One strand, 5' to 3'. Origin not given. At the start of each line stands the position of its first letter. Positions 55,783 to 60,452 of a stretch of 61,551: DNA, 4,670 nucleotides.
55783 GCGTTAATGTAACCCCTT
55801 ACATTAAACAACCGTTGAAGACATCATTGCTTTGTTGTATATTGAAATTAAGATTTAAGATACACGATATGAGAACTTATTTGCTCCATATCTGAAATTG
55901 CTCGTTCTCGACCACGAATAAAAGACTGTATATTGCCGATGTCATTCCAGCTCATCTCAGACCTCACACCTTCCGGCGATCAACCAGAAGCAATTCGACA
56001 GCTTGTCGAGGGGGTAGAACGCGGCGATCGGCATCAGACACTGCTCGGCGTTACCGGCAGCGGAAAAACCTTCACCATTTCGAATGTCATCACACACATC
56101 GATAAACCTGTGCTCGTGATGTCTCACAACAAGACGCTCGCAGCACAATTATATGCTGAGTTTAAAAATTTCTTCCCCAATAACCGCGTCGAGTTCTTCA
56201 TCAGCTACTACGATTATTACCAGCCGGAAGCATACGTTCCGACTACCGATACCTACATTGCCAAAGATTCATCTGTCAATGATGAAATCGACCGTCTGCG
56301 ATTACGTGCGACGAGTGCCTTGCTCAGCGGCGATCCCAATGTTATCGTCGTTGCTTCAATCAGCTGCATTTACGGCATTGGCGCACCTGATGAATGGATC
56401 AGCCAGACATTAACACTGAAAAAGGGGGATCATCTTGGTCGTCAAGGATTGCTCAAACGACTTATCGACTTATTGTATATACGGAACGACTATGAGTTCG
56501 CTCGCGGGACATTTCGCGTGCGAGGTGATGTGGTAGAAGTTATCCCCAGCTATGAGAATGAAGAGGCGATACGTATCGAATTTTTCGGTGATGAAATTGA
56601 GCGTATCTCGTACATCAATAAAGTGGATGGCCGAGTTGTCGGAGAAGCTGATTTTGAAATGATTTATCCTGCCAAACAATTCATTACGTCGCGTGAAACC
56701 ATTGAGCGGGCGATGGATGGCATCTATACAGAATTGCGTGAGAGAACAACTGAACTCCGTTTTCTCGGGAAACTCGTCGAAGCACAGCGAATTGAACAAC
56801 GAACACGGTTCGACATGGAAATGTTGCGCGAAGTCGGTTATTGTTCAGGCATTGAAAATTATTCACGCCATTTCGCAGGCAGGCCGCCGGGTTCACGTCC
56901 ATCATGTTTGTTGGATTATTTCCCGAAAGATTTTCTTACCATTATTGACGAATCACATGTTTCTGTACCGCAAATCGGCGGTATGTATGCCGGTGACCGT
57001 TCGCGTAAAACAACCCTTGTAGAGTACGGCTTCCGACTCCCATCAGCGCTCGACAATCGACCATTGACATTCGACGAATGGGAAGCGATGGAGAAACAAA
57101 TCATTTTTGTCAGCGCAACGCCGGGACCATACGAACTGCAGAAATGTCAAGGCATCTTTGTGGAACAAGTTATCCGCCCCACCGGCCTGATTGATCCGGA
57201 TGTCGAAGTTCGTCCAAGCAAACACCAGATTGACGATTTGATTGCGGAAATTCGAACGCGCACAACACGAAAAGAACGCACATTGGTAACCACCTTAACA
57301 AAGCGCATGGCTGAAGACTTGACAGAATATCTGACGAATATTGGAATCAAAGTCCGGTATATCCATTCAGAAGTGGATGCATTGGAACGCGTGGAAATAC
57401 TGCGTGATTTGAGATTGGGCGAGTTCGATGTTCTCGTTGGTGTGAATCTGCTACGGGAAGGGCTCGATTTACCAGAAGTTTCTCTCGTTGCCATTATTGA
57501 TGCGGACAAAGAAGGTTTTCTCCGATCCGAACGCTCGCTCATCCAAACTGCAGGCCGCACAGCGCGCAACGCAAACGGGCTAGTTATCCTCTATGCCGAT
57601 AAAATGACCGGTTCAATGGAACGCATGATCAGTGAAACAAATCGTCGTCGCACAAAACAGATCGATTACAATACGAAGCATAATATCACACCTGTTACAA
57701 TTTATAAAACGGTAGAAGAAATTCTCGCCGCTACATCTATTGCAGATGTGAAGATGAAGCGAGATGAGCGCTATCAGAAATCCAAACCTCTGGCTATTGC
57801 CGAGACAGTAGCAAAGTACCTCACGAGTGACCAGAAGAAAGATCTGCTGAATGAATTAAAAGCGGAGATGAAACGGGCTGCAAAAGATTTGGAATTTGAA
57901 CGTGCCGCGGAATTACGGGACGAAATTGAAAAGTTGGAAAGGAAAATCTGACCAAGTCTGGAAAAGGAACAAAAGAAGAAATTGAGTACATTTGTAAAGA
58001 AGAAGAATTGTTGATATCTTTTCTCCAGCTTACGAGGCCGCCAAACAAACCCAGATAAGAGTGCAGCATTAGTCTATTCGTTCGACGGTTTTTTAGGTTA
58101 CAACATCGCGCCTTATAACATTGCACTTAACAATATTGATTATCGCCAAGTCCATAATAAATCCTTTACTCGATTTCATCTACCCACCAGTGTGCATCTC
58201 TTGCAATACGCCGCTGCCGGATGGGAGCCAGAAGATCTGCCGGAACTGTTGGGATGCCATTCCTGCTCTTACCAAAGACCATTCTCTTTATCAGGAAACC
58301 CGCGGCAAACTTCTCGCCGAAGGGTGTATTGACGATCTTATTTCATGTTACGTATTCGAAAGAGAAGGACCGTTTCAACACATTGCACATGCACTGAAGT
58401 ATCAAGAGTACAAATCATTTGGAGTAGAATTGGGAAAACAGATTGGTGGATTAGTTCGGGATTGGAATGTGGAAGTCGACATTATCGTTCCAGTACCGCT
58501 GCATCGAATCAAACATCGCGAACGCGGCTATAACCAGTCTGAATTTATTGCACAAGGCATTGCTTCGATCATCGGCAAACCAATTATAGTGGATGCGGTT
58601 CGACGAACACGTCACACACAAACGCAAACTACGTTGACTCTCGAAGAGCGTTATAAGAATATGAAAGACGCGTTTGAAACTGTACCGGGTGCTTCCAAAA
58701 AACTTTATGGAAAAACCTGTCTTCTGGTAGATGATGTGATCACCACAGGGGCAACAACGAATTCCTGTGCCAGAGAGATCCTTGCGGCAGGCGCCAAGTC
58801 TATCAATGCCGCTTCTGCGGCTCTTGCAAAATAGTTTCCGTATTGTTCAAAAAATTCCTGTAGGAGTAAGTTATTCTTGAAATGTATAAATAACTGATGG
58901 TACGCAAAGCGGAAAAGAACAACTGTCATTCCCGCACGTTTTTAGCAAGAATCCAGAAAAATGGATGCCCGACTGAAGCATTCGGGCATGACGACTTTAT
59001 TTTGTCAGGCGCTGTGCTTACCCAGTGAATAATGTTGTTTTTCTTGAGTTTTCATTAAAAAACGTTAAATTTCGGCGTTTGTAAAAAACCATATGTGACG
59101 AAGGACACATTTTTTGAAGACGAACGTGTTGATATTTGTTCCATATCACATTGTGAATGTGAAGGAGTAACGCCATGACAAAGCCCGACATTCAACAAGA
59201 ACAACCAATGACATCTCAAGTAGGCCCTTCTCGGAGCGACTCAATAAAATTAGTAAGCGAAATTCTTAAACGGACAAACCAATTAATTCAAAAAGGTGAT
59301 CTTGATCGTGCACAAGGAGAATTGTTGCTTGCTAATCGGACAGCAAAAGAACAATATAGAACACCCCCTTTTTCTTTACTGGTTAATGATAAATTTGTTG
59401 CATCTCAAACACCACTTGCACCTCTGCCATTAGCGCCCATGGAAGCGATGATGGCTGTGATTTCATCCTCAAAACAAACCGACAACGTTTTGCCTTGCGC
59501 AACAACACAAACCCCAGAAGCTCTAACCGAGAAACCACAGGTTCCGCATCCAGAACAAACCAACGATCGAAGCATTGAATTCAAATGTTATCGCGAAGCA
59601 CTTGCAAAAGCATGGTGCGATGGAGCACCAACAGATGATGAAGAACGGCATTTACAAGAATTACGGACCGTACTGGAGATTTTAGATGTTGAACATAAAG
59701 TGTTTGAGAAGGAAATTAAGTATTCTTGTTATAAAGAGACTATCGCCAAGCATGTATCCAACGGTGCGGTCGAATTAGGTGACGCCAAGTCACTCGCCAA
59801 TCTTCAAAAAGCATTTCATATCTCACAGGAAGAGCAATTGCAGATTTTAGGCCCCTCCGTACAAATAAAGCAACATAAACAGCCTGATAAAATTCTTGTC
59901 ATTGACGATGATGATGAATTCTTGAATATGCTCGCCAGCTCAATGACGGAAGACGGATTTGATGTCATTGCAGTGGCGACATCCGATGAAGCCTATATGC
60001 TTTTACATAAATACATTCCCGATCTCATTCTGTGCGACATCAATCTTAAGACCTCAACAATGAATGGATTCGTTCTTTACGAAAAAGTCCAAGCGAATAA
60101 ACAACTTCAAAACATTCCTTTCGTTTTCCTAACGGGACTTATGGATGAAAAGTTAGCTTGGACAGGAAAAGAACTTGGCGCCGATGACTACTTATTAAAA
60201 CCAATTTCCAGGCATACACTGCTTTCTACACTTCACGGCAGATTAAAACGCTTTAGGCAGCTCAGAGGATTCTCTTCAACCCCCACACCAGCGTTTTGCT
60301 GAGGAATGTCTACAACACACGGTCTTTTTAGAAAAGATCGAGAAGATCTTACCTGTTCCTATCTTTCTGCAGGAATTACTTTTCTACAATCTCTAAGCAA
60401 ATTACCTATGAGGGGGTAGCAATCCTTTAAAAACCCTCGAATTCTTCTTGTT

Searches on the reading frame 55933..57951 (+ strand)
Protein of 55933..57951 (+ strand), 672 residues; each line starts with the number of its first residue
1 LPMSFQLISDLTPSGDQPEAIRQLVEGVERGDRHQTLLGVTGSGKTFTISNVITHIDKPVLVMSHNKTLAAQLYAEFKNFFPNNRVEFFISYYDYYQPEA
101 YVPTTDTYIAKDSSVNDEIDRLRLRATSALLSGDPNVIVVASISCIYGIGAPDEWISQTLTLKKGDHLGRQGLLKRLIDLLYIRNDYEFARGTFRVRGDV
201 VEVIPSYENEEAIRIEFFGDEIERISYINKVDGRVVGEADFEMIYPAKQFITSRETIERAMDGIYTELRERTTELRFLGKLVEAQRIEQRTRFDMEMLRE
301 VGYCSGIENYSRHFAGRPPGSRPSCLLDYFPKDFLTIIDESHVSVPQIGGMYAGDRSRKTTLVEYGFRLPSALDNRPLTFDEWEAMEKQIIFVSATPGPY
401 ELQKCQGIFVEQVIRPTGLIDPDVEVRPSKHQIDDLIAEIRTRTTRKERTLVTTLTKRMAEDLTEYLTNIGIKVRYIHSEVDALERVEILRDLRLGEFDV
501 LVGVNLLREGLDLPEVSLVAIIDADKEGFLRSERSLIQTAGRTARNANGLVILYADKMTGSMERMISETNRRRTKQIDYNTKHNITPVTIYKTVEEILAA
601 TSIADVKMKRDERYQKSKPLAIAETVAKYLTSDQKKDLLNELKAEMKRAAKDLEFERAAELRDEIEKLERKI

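Call 8: search_protein_families(library=pfam, proteins=[window:55933-57951:+], max_evalue=0.01)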
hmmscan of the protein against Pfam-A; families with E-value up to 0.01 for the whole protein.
window:55933-57951:+ (672 aa): 10 families
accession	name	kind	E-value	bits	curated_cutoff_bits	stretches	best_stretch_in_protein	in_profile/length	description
PF17757.6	UvrB_inter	-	4.4e-30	104.1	22.9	1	160-250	1-91/91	UvrB interaction domain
PF00271.37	Helicase_C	-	1e-20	74.5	23.5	1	434-546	4-109/110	Helicase conserved C-terminal domain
PF12344.14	UvrB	-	3.4e-20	72.1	27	1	553-594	1-42/43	Ultra-violet resistance protein B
PF04851.21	ResIII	-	7.1e-12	46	22.5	1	15-92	6-84/164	Type III restriction enzyme, res subunit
PF02151.25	UVR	-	7.1e-10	38.7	21.5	1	636-670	1-35/36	UvrB/uvrC motif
PF00270.35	DEAD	-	1e-06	29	26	1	17-91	4-81/167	DEAD/DEAH box helicase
PF13191.12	AAA_16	-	0.00091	20.2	32.6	0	17-69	8-62/167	AAA ATPase domain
PF06436.16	Pneumovirus_M2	-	0.001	19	25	1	581-651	58-134/159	Pneumovirus matrix protein 2 (M2)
PF13604.12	AAA_30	-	0.0028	17.9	27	0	15-76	4-65/191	AAA domain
PF13401.12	AAA_22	-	0.0056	17.4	27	0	31-83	4-60/130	AAA domain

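Call 17: find_related_loci(query=window:55933-57951:+, collection=genome_contigs, flank=10000)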
Query window:55933-57951:+ (672 aa) in genome_contigs; peptide patterns used: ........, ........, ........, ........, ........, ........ (x = any residue, [..] = any of these).
600 stretches matched a pattern (row limit reached: there are more); 595 encode a relative of the query (tblastn E <= 1e-3); the best 80 are kept; 80 distinct loci.
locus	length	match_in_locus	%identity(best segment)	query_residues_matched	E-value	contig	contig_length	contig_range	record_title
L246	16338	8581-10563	73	3-663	0e+0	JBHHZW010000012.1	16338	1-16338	MAG: Bacteroidota bacterium isolate K_3_bin.67 NODE_1070_length_16338_cov_5.242154, whole genome shotgun sequence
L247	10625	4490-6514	66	3-670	0e+0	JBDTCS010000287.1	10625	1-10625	MAG: Candidatus Kapaibacterium sp. isolate cluster2_bin.161 k127_409739, whole genome shotgun sequence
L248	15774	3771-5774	63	5-669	0e+0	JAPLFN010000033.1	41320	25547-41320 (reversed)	MAG: Candidatus Kapaibacterium sp. isolate LacPavin_0818_WC45_MAG_51_7 LacPavin_0818_WC45_scaffold_219054, whole genome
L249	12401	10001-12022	62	4-672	0e+0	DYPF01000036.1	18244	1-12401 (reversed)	MAG TPA_asm: Chloroherpeton thalassium isolate SulCav_GS09_5_32_15 SulCav_GS09_5_5106_length_18244_cov_9_473528, whole g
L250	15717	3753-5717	61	4-672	0e+0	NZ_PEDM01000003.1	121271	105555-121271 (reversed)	Anoxybacillus flavithermus strain KU2-6_11 NODE_3_length_121271_cov_12.004, whole genome shotgun sequence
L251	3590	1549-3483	61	5-663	0e+0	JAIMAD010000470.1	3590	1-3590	MAG: Bacillus sp. (in: firmicutes) isolate HOT.CON.97 Contig478, whole genome shotgun sequence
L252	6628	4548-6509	59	4-671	0e+0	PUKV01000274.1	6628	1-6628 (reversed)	MAG: Syntrophomonadaceae bacterium isolate B1Sed10_67 B1-Sed10-C18186, whole genome shotgun sequence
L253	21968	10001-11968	60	1-670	0e+0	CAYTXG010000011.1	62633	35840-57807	MAG TPA_asm: uncultured Syntrophomonadaceae bacterium isolate binchicken_co39_612 genome assembly, contig: NODE_1020_len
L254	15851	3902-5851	60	1-671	0e+0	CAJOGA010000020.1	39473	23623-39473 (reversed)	uncultured Clostridia bacterium isolate Red_deer_3_mag_89 genome assembly, contig: scaffold_2282, whole genome shotgun s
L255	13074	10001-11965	60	5-668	0e+0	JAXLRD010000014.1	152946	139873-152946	MAG: Vicinamibacteria bacterium isolate STL-ACI20 C2.206.fa-14, whole genome shotgun sequence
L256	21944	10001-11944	60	5-669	0e+0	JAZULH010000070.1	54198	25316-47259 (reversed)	MAG: Acutalibacteraceae bacterium isolate T1900044913_TS20190379.MAGScoT_cleanbin_000019 SGB_3321_k141_1841516, whole ge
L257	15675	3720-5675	59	5-669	0e+0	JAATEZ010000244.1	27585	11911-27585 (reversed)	MAG: Lactobacillales bacterium isolate bin_153 k141_36239, whole genome shotgun sequence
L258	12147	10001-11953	61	3-664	0e+0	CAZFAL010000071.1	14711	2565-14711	MAG TPA_asm: uncultured Ignavibacteriales bacterium isolate SRP216583_co1_262 genome assembly, contig: NODE_3613_length_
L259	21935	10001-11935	59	5-663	0e+0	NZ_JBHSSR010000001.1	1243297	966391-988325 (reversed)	Macrococcus epidermidis strain CCM 7099 GCM70027115_15, whole genome shotgun sequence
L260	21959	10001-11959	58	1-665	0e+0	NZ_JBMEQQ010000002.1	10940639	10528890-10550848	Archangium gephyra strain PVMSAZ contig_1, whole genome shotgun sequence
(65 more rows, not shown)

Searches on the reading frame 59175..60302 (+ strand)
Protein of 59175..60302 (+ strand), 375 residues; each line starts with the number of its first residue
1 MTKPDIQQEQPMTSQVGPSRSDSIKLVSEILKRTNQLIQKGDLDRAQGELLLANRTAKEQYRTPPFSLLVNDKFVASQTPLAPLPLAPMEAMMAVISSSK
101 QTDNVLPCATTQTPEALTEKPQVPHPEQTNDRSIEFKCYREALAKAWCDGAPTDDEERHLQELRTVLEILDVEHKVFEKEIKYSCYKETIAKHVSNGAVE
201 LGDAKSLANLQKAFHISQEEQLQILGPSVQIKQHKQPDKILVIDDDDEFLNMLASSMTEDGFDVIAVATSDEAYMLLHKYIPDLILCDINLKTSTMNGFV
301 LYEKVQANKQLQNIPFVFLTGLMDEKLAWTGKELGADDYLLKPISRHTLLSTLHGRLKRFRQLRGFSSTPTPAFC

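Call 87: find_encoding_contigs(protein=window:59175-60302:+, flank=10000, max_places=1)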
Protein window:59175-60302:+ (375 aa): 23 contigs read that carry it; 1 place shown.
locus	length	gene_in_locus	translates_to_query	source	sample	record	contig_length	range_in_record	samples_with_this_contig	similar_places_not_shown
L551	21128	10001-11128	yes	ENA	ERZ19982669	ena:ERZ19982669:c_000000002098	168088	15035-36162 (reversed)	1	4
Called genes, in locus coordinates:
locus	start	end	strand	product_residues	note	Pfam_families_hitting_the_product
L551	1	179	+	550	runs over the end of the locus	-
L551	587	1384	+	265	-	PF02086:MethyltransfD12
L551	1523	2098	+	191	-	PF23140:Gp80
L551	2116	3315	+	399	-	-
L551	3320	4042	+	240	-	-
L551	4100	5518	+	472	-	PF06074:Portal_Mu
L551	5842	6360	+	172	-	PF04233:Phage_Mu_F (weak)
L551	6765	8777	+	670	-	PF00270:DEAD (faint), PF04851:ResIII, PF17757:UvrB_inter, PF27431:UvrB_3rd, PF00271:Helicase_C, PF12344:UvrB, PF02151:UVR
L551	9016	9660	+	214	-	PF00156:Pribosyltran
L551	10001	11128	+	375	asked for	PF00072:Response_reg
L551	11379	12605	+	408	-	PF03735:ENT (faint), PF00072:Response_reg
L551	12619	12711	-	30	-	-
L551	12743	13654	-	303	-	PF01066:CDP-OH_P_transf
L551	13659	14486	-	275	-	PF00483:NTP_transferase, PF12804:NTP_transf_3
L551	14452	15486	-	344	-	PF13361:UvrD_C, PF13538:UvrD_C_2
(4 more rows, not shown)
